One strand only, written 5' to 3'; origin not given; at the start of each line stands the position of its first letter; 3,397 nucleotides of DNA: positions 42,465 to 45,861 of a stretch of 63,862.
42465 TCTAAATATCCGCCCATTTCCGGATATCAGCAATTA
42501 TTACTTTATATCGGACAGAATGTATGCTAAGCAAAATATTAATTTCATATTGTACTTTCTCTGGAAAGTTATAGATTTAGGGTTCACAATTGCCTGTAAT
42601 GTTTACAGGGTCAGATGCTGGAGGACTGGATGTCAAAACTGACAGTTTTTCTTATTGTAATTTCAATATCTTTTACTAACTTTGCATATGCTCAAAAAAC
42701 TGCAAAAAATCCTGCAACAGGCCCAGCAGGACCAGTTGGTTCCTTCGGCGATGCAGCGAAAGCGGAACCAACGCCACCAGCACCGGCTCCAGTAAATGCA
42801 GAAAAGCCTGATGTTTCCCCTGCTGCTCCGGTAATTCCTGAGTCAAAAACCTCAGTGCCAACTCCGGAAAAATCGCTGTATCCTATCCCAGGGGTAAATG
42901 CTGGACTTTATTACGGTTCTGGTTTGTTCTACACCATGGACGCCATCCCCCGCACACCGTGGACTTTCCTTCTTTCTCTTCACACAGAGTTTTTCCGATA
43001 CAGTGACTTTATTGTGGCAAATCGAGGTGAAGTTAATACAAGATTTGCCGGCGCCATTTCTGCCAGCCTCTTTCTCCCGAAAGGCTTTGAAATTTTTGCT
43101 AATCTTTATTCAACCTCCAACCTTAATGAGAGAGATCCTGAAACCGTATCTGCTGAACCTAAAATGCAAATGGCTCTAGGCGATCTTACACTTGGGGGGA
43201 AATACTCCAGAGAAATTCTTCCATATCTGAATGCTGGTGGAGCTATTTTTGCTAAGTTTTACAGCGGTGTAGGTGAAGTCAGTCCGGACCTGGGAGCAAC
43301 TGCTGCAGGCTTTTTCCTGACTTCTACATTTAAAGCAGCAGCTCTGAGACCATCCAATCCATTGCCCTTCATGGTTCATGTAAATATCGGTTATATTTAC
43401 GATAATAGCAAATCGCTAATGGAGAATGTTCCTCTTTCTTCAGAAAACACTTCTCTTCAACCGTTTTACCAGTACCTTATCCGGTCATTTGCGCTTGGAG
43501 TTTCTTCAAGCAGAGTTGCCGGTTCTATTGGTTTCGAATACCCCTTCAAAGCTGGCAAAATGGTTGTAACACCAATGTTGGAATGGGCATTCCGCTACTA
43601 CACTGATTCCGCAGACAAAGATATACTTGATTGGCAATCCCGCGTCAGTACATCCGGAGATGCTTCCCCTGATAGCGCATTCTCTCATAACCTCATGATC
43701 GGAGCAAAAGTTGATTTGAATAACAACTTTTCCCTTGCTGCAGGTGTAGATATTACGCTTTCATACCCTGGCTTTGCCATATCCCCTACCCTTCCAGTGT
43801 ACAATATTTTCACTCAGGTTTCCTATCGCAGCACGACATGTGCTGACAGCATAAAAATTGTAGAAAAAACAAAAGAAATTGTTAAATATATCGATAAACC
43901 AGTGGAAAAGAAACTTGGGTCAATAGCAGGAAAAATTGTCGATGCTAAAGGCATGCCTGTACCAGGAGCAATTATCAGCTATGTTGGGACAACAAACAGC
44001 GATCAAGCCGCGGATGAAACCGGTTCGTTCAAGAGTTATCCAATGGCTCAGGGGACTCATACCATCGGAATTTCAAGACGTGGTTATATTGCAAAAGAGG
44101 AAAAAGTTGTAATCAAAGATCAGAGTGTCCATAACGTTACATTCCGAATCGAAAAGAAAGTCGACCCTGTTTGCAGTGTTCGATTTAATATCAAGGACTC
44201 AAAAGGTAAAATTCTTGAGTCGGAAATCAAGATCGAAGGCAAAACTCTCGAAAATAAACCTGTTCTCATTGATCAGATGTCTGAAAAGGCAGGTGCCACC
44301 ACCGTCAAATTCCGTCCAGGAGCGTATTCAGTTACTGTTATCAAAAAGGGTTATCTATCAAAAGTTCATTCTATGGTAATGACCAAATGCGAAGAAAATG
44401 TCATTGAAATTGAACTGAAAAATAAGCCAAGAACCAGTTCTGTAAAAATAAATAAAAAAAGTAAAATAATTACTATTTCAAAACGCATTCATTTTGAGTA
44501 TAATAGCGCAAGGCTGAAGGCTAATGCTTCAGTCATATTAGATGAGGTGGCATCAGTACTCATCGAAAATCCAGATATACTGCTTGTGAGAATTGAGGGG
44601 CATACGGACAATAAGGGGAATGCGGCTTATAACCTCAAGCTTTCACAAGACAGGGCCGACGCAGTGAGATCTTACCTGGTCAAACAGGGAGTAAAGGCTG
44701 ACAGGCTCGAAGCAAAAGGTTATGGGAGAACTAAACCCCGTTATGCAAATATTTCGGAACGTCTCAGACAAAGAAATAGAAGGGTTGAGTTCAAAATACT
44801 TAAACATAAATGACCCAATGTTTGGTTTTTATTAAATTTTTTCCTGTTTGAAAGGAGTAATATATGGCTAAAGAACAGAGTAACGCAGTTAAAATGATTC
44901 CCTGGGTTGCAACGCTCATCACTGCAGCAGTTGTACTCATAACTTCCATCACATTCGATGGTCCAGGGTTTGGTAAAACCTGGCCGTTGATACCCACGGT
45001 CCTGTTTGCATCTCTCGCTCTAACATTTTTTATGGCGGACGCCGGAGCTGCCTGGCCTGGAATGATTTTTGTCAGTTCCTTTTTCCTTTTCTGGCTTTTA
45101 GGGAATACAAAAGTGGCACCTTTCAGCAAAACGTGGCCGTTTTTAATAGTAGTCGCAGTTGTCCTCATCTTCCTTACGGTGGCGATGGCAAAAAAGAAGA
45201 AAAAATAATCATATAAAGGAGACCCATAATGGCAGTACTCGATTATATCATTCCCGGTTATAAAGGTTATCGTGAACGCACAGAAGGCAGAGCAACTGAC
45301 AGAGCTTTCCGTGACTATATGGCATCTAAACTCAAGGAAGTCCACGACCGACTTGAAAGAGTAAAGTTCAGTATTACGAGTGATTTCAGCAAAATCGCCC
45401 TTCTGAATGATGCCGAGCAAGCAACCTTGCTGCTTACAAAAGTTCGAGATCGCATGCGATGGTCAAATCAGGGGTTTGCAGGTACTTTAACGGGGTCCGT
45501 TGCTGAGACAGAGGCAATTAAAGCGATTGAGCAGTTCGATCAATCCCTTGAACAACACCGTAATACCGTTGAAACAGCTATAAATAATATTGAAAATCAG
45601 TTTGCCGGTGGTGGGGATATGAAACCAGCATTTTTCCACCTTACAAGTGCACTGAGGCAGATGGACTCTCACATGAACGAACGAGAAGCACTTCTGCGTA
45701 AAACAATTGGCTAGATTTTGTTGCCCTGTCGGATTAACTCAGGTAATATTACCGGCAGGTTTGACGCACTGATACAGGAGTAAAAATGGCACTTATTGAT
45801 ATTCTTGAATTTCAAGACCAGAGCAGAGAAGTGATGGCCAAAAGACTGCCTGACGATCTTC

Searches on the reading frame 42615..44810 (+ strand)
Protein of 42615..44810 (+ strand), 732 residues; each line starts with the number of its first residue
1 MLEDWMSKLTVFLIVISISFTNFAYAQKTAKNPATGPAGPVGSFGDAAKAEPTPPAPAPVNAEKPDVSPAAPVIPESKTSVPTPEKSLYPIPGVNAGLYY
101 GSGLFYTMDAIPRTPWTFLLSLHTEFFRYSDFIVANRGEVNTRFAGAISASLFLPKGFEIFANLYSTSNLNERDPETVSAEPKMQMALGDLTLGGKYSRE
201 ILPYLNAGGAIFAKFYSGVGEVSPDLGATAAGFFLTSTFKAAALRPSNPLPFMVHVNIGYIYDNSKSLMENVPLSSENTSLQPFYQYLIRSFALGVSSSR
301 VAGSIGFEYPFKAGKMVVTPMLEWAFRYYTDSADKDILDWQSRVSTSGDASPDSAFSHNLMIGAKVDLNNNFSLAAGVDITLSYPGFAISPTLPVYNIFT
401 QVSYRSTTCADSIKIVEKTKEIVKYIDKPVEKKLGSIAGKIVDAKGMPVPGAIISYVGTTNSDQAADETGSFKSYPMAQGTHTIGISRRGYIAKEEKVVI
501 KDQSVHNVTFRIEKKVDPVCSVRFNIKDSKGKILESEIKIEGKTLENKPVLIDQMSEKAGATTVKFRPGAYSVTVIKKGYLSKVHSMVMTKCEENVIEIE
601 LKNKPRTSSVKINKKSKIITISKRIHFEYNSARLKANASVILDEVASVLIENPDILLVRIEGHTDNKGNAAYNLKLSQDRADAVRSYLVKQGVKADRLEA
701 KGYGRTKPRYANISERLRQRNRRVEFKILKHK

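Call 3: search_protein_families(library=pfam, proteins=[window:42615-44810:+], max_evalue=0.1)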
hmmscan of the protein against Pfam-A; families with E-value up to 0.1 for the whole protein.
window:42615-44810:+ (732 aa): 6 families
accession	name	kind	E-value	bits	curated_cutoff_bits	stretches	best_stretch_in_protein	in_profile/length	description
PF00691.25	OmpA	-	4.2e-24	85.2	27.2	1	627-722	2-98/98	OmpA family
PF13620.12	CarboxypepD_reg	-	3.6e-10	40.5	32.3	1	436-511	1-80/82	Carboxypeptidase regulatory-like domain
PF13715.12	CarbopepD_reg_2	-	7.1e-10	39.2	32.2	1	437-515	1-79/88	CarboxypepD_reg-like domain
PF08308.17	PEGA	-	0.0014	19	20.8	0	561-603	24-69/71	PEGA domain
PF05359.17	DUF748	-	0.022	13.2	50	0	675-698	1013-1037/1037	Domain of Unknown Function (DUF748)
PF14686.12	fn3_3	-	0.076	13.2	24.4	0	466-504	31-71/75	Polysaccharide lyase family 4, domain II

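Call 58: search_protein_families(library=padloc, proteins=[window:42615-44810:+], max_evalue=0.01)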
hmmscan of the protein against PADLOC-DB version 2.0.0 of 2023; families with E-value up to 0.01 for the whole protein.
window:42615-44810:+ (732 aa): 7 families
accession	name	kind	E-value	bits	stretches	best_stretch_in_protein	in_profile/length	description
PDLC00609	ZorB1|ZorB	-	2.5e-18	64.5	1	596-728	65-214/232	MotB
PDLC00651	ZorB3|ZorB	-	5.1e-12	43.8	1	616-727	82-201/215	MotB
PDLC00641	ZorB2|ZorB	-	1.2e-10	39.5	1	598-729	68-223/238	MotB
PDLC00612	ZorB1|ZorB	-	7.7e-10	36.8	1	658-729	187-267/293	MotB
PDLC00611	ZorB1|ZorB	-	1.7e-08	32.4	1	600-700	70-179/240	MotB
PDLC00610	ZorB1|ZorB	-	3.9e-07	27.9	1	658-729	150-235/254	MotB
PDLC00608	ZorB1|ZorB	-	1.4e-05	22.6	1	598-728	70-225/243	MotB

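Call 94: search_protein_families(library=ncbifam, proteins=[window:42615-44810:+], max_evalue=0.01)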
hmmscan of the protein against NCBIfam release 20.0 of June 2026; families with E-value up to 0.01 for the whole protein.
window:42615-44810:+ (732 aa): 43 families (the best 25 are shown)
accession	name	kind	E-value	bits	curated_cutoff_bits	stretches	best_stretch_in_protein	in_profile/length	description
NF053611.1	YiaD_Gzip_OmpA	equivalog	5.1e-35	121.1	175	1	599-728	76-206/206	YiaD family glycine zipper/OmpA-like lipoprotein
NF053607.1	CHU_0125_OmpA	equivalog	1.9e-27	96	620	1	551-730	455-638/639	CHU_0125 family OmpA-like outer membrane integrity protein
NF053612.1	anchor_PA1041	equivalog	2.3e-26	93.2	250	1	608-728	113-235/236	PA1041 family peptidoglycan-binding anchor lipoprotein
NF052230.1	T9SS_PorE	exception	3.2e-26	91.8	600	1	616-711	509-602/648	PorE family type IX secretion system protein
NF033763.1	exchanger_TraB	exception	9.7e-25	86.5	700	1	615-729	385-498/522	outer membrane exchange protein TraB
TIGR02802.1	Pal_lipo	equivalog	1.4e-23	82.9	125.35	1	624-727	1-103/104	peptidoglycan-associated lipoprotein Pal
NF053613.1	OMP_toxin_LptF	equivalog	3.3e-23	82.7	400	1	615-728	134-245/256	lipotoxin F family OmpA-related lipoprotein LptF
NF053585.1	OMP_LP_YfiB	equivalog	2.3e-22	79.6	128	1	619-725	52-157/163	outer membrane lipoprotein YfiB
NF045787.1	OmpABordt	equivalog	1.9e-21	76.7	200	1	608-729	77-190/194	outer membrane protein OmpA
NF007804.1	PRK10510.1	equivalog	1e-20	74.1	307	1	596-727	83-215/219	OmpA family lipoprotein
NF006541.1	PRK09038.1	equivalog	1.1e-19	71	283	1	599-730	115-250/253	flagellar motor protein MotD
TIGR03350.1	type_VI_ompA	equivalog_domain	3.1e-19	69.3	139.8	1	608-727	13-136/137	type VI secretion system protein TssL, long form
TIGR03789.1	pdsO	hypoth_equivalog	1.3e-18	67.6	152.2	1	614-727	132-242/243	sortase-associated OmpA-like protein PdsO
NF006508.0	PRK08944.1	subfamily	1.5e-18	67.1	259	1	591-730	145-289/304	MotB family protein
NF008071.1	PRK10808.1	equivalog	3.6e-16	59.5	277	1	615-722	223-331/358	porin OmpA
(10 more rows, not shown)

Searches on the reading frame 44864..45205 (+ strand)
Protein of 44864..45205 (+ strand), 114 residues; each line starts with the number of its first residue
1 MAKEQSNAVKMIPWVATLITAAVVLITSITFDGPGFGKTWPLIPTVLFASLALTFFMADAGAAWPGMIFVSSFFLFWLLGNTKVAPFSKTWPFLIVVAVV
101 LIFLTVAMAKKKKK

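Call 48: search_protein_families(library=pfam, proteins=[window:44864-45205:+], max_evalue=10)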
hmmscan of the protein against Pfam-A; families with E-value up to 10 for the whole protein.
window:44864-45205:+ (114 aa): 4 families
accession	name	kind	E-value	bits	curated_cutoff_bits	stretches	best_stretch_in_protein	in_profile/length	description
PF20059.4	DUF6458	-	0.015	16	27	1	9-32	29-52/78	Domain of unknown function (DUF6458)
PF19199.5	Phage_coatGP8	-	1.1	9.9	24.6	1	37-56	43-62/69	Phage major coat protein, Gp8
PF04932.20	Wzy_C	-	1.3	9.3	31.7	1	47-107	2-58/149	O-Antigen ligase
PF07332.16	Phage_holin_3_6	-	8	7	28.4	0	12-28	67-83/116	Putative Actinobacterial Holin-X, holin superfamily III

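Call 58: search_protein_families(library=padloc, proteins=[window:44864-45205:+], max_evalue=0.01)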
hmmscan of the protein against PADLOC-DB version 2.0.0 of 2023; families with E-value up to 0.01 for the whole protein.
window:44864-45205:+ (114 aa): 0 families

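Call 94: search_protein_families(library=ncbifam, proteins=[window:44864-45205:+], max_evalue=0.01)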
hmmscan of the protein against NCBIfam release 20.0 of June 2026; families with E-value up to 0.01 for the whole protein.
window:44864-45205:+ (114 aa): 0 families

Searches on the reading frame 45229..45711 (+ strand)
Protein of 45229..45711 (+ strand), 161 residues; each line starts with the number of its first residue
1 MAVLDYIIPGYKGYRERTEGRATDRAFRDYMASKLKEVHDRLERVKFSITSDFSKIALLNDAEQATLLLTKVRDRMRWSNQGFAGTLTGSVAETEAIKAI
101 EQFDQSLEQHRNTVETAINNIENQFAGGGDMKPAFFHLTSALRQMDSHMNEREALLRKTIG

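Call 3: search_protein_families(library=pfam, proteins=[window:45229-45711:+], max_evalue=0.1)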
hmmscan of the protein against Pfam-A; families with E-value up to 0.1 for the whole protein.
window:45229-45711:+ (161 aa): 0 families

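Call 39: find_related_loci(query=A4, collection=genome_contigs, flank=10000)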
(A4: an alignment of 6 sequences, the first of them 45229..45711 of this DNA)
Query A4 (161 aa) in genome_contigs; peptide patterns used: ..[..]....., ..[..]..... (x = any residue, [..] = any of these).
71 stretches matched a pattern; 15 encode a relative of the query (tblastn E <= 1e-3); 14 distinct loci.
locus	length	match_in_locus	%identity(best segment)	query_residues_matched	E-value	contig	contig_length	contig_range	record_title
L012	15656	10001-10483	82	1-161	2e-91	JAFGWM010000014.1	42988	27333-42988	MAG: Deltaproteobacteria bacterium isolate ZodW_Metabat.263 k87_4688542, whole genome shotgun sequence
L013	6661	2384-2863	80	1-160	7e-88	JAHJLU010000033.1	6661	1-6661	MAG: Myxococcota bacterium isolate Old_saline.mb.159 Old_saline.mb.159_k141_55495, whole genome shotgun sequence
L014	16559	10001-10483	69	1-161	1e-76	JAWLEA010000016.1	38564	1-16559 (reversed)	MAG: Polyangia bacterium isolate 20BLK6-1.bin.28 NODE_804_length_38564_cov_4.404368, whole genome shotgun sequence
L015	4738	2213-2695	70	1-161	1e-76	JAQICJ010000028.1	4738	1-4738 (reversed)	MAG: Deltaproteobacteria bacterium isolate GH18 k119_264226, whole genome shotgun sequence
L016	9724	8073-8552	66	1-160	5e-70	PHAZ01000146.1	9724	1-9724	MAG: Deltaproteobacteria bacterium HGW-Deltaproteobacteria-22 08E140C01_z5_2013_Ig3399_v2_scaffold_4279, whole genome sh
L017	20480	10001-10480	66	1-160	4e-70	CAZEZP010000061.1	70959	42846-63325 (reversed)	MAG TPA_asm: uncultured Kofleriaceae bacterium isolate binchicken_co23_234 genome assembly, contig: k141_811280, whole g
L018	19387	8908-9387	66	1-160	5e-70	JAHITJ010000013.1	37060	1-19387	MAG: Myxococcota bacterium isolate MM_PC_MetaG.mb.210 MM_PC_MetaG.mb.210_k141_83621, whole genome shotgun sequence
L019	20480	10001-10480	67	1-160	2e-69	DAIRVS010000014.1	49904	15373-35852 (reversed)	MAG TPA_asm: Myxococcota bacterium isolate CTOTU29481 NODE_478_length_49904_cov_7.846898, whole genome shotgun sequence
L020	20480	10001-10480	63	1-160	5e-66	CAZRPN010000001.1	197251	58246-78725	MAG TPA_asm: uncultured Haliangium sp. isolate binchicken_co266_6 genome assembly, contig: NODE_145_length_197251_cov_4.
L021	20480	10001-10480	62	1-160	1e-65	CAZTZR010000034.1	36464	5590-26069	MAG TPA_asm: uncultured Kofleriaceae bacterium isolate binchicken_co168_166 genome assembly, contig: NODE_1975_length_36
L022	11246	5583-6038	53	2-156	7e-50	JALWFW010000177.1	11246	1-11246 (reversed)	MAG: Polyangiaceae bacterium isolate T11_metabat2_scaf2bin.098 T11_NODE_2852_length_11246_cov_1.433672, whole genome sho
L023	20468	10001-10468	45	1-157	7e-43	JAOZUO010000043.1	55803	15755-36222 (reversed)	MAG: Deltaproteobacteria bacterium isolate GMC8.metabat2.102 GMC8_168_length_55803_cov_19.003229, whole genome shotgun s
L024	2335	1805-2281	44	1-160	1e-41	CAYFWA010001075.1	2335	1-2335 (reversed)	MAG TPA_asm: uncultured Myxococcales bacterium isolate ERP107533_co1_80 genome assembly, contig: NODE_68477_length_2335_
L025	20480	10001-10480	63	1-160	1e-65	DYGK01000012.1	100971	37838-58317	MAG TPA_asm: Haliangium ochraceum isolate BE2012_68_85 Afr_mines_BE2012_110_length_100971_cov_38_730509, whole genome sh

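Call 48: search_protein_families(library=pfam, proteins=[window:45229-45711:+, L023:10001-10474:+], max_evalue=10)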
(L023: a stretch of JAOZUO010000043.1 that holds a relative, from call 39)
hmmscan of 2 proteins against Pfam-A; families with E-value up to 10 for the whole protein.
window:45229-45711:+ (161 aa): 1 family
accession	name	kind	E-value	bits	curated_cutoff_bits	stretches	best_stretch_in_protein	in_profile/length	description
PF10629.15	CMI2B-like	-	0.18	12.4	21.6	1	7-43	4-47/67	Ciliary microtubule inner protein 2B-like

L023:10001-10474:+ (158 aa): 0 families

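Call 57: search_solved_structures(query=A4, max_evalue=10)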
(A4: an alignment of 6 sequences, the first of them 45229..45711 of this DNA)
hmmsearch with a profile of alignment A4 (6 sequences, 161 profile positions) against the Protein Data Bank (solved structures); distinct sequences matched with E-value up to 10: 18.
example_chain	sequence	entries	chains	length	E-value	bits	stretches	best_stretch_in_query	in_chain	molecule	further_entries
7aw7_D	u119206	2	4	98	0.0094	19.1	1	16-75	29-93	BZIP domain-containing protein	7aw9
5cwt_A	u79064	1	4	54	0.43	13.8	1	88-122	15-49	Nucleoporin NUP57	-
6frk_r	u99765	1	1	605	0.51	13.5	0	65-157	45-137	Signal recognition particle subunit SRP72,Signal recognition particle subunit SRP72,Signal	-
7obq_z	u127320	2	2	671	0.63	13.2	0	65-157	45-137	Signal recognition particle subunit SRP72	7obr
5m72_A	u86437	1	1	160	0.68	13.1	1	63-157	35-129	Signal recognition particle subunit SRP72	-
2msc_A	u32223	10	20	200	0.77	12.9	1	56-130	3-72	Apolipoprotein A-I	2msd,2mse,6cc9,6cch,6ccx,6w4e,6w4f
7nfx_z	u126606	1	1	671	0.79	12.9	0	65-157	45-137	Signal recognition particle subunit SRP72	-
8qvw_B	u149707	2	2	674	0.8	12.9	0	65-157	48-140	Signal recognition particle subunit SRP72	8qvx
9ccf_A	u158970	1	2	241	0.9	12.7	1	69-141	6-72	DA7_2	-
3k2s_A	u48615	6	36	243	0.98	12.6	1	56-130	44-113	Apolipoprotein A-I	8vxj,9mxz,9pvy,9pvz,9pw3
1av1_A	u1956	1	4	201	1.1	12.4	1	57-130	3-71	APOLIPOPROTEIN A-I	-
3r2p_A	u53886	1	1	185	1.1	12.4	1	56-130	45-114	Apolipoprotein A-I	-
6pts_A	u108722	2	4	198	1.2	12.4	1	57-130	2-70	Apolipoprotein A-I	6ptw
4v6m_A0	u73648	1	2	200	1.5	12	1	57-130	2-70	Apolipoprotein A-I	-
3sks_A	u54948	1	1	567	2.3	11.4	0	6-54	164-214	Putative Oligoendopeptidase F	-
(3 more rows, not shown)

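Call 58: search_protein_families(library=padloc, proteins=[window:45229-45711:+], max_evalue=0.01)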
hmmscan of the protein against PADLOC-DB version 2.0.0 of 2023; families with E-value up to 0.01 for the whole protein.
window:45229-45711:+ (161 aa): 0 families

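Call 75: predict_structure(alignment_id=A7)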
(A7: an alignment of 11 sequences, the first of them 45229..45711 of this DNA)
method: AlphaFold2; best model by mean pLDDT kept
length: 161 residues; sequences in the alignment: 11
mean_pLDDT: 78.5   pTM: 0.73
mean pLDDT of the five models: 78.5, 74.5, 73.8, 72.5, 71.0
residues with pLDDT >= 90: 64; 70-90: 50; 50-70: 36; < 50: 11
segments of 3 or more residues with pLDDT < 50: 17-22
pLDDT, mean of each block of 10 residues (from residue 1): 54 48 66 91 93 90 94 79 55 70 84 94 84 93 92 73 52
secondary structure, 60 per line:
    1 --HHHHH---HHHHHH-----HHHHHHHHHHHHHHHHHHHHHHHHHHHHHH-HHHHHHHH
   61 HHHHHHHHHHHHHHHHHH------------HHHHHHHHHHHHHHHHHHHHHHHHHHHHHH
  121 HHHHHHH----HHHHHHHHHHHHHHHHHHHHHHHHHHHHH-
elements in order: H3-7 H11-16 H22-51 H53-78 H91-127 H132-160

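Call 77: fold_search(model_id=the predicted structure, library=pdb)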
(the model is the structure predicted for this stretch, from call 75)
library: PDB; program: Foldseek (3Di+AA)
matches with E <= 10: 460; with E <= 0.001: 0
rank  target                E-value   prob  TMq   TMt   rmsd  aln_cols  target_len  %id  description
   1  6e6a_A                1.9e-02  1.00  0.47  0.46   5.4       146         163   10  Triclinic crystal form of IncA G144A point mutant (released 2019-07-10)
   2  6e7e                  4.4e-02  1.00  0.61  0.59   4.3       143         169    8  High resolution crystal structure of IncA soluble domain (released 2019-07-10)
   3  6e6a_B                9.4e-02  1.00  0.54  0.54   4.9       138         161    7  Triclinic crystal form of IncA G144A point mutant (released 2019-07-10)
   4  7udn_B                1.1e-01  1.00  0.64  0.38   9.2       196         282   13  Crystal structure of designed helical repeat protein RPB_PLP1_R6 in alternative conformation 2 (released 2023-03-22)
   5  8dt0_A                1.2e-01  0.96  0.40  0.45   9.9       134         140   13  Scaffolding protein functional sites using deep learning (released 2022-08-10)
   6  8s2f_BBB              1.5e-01  0.87  0.36  0.32  25.9       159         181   12  Crystal structure of Borrelia burgdorferi paralogous family 12 outer surface protein BBH37 (released 2025-03-05)
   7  8s2f_AAA              1.8e-01  0.87  0.39  0.35  25.6       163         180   12  Crystal structure of Borrelia burgdorferi paralogous family 12 outer surface protein BBH37 (released 2025-03-05)
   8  8dt0_B                1.9e-01  0.90  0.39  0.44   9.9       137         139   14  Scaffolding protein functional sites using deep learning (released 2022-08-10)
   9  7n6g_3W               2.0e-01  0.20  0.21  0.09  52.4       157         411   15  C1 of central pair (released 2022-05-18)
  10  1r0d_B                2.1e-01  0.94  0.47  0.41  10.6       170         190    9  HIP1R THATCH DOMAIN CORE (released 2004-07-06)
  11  7n6g_3M               2.1e-01  0.41  0.32  0.15  50.8       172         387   14  C1 of central pair (released 2022-05-18)
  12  1r0d_A                2.2e-01  0.95  0.47  0.40  10.7       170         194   10  HIP1R THATCH DOMAIN CORE (released 2004-07-06)
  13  5h6i_B                2.5e-01  0.60  0.28  0.22  15.9       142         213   13  Crystal Structure of GBS CAMP Factor (released 2017-11-22)
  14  7uw9_c                2.6e-01  0.80  0.39  0.38   7.0       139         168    6  Citrus V-ATPase State 1, H in contact with subunit a (released 2022-07-06)
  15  5jdo_A                2.6e-01  0.63  0.34  0.22  27.0       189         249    6  T. congolense haptoglobin-haemoglobin receptor in complex with haemoglobin (released 2016-04-27)
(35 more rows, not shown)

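Call 94: search_protein_families(library=ncbifam, proteins=[window:45229-45711:+], max_evalue=0.01)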
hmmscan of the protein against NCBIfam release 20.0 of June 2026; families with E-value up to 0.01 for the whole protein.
window:45229-45711:+ (161 aa): 1 family
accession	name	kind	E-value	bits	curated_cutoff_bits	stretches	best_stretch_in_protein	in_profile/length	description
NF047596.1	LIMLP_15305_fam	equivalog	8e-09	35.6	210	1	19-157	36-174/175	LIMLP_15305 family protein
